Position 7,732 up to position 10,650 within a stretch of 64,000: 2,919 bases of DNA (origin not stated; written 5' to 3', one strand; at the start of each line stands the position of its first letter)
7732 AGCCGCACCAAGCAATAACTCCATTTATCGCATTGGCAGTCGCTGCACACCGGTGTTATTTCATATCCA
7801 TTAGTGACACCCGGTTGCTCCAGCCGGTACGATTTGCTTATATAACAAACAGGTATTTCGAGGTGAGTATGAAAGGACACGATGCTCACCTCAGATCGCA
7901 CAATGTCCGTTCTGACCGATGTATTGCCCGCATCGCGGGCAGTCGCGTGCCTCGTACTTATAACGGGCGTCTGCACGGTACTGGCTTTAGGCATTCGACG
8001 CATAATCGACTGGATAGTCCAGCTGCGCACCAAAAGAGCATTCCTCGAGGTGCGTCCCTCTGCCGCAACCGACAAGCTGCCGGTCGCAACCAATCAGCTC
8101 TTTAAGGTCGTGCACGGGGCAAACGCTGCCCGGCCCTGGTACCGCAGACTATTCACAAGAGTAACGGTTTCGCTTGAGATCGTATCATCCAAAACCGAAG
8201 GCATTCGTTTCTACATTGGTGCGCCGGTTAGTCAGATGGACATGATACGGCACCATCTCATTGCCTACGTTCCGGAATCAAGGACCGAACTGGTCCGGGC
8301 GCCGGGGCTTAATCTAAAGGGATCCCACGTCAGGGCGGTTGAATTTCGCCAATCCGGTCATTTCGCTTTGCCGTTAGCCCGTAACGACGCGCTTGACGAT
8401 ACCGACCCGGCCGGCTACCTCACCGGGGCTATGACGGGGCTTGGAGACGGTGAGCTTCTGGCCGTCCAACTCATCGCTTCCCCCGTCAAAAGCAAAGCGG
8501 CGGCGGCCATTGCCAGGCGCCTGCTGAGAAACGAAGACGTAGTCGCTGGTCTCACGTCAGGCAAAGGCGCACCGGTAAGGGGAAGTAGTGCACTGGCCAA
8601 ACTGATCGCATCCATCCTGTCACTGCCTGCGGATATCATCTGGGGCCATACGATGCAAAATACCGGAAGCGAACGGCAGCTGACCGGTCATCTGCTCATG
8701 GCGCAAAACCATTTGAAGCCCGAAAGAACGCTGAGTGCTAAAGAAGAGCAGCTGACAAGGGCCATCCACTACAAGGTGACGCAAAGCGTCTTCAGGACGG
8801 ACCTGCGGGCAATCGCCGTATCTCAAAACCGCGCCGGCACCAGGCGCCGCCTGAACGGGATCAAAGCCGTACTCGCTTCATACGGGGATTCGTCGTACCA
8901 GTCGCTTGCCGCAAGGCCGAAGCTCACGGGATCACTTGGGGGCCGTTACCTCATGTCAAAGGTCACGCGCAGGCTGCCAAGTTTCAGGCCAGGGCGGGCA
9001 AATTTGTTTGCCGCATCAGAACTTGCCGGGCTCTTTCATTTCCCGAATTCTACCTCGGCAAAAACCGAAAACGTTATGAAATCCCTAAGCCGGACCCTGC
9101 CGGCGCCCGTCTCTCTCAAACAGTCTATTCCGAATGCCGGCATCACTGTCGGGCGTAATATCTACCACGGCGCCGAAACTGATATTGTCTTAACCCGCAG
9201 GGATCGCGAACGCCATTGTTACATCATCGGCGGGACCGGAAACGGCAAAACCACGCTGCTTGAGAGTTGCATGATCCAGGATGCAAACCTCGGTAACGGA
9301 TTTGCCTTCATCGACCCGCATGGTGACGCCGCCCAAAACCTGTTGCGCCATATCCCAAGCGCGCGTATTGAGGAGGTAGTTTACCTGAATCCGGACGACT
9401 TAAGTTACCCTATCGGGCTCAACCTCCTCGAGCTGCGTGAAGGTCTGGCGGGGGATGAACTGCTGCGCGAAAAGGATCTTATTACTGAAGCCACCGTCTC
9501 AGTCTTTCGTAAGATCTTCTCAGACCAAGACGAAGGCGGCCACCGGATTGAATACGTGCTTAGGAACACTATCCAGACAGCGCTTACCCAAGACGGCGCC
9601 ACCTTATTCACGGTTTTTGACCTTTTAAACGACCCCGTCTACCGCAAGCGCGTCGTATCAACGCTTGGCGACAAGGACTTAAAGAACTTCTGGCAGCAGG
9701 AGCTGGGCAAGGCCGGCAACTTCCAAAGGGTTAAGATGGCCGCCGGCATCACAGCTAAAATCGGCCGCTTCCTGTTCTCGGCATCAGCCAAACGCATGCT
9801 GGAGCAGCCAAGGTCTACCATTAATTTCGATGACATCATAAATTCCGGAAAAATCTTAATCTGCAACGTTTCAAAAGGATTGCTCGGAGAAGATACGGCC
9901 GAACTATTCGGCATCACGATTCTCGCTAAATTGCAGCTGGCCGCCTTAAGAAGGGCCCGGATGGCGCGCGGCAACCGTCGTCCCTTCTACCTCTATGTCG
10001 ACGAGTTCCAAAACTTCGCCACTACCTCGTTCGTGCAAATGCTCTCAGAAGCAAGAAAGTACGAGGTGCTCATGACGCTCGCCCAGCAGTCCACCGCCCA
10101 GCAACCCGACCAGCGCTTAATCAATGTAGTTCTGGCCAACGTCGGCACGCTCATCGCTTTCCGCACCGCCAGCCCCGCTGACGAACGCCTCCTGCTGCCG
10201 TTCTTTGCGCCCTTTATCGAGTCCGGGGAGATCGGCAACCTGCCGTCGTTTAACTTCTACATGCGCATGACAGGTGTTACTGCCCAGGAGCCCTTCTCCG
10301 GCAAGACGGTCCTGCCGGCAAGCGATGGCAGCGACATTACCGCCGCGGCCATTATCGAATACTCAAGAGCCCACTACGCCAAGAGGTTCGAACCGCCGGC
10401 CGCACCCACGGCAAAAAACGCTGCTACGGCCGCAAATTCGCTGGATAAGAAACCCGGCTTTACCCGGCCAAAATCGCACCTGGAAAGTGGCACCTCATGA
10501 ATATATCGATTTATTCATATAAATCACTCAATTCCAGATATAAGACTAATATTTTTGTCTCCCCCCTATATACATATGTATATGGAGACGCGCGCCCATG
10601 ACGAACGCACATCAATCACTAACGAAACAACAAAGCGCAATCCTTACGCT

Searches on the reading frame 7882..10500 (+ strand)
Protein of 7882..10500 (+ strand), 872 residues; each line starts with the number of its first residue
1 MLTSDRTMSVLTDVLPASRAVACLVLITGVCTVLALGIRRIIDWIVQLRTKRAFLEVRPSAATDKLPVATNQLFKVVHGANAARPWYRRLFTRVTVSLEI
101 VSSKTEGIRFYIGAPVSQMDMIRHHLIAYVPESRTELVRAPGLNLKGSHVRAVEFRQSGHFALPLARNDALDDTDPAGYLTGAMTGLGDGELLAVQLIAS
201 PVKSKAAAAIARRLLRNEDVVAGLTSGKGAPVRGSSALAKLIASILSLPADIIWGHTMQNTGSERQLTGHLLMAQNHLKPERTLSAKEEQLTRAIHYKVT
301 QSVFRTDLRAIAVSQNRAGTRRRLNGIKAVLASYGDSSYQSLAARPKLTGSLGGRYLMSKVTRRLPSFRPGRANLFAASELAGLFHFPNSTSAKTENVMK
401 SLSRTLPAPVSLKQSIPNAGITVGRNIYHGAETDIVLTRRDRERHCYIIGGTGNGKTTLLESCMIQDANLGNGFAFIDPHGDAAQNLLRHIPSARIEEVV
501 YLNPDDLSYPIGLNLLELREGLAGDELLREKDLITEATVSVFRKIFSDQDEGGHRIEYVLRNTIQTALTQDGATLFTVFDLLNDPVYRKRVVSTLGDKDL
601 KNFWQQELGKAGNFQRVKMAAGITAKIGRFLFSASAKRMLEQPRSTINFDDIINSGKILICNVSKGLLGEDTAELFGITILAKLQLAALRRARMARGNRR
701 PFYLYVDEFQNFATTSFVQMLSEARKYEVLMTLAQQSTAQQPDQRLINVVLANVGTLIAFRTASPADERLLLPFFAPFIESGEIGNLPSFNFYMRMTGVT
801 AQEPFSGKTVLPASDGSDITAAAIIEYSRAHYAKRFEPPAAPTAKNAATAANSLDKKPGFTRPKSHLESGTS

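Call 22: search_protein_families(library=ncbifam, proteins=[window:7882-10500:+], max_evalue=0.00001)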
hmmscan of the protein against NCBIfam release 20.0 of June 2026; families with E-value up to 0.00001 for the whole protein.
window:7882-10500:+ (872 aa): 4 families
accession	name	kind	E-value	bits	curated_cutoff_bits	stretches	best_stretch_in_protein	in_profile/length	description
TIGR03743.1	SXT_TraD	subfamily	1.6e-14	53.3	366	1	422-483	150-215/636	conjugative transfer system coupling protein TraD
TIGR03754.1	conj_TOL_TraD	equivalog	1.4e-08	33.8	647.55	1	390-491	125-226/643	type IV conjugative transfer system coupling protein TraD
TIGR00929.1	VirB4_CagE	subfamily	1.3e-06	27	643.1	0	694-763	630-702/792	VirB4 family type IV secretion/conjugal transfer ATPase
NF041447.1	TrbC_conju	equivalog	3.2e-06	25.9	800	0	396-480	81-166/685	F-type conjugative transfer protein TrbC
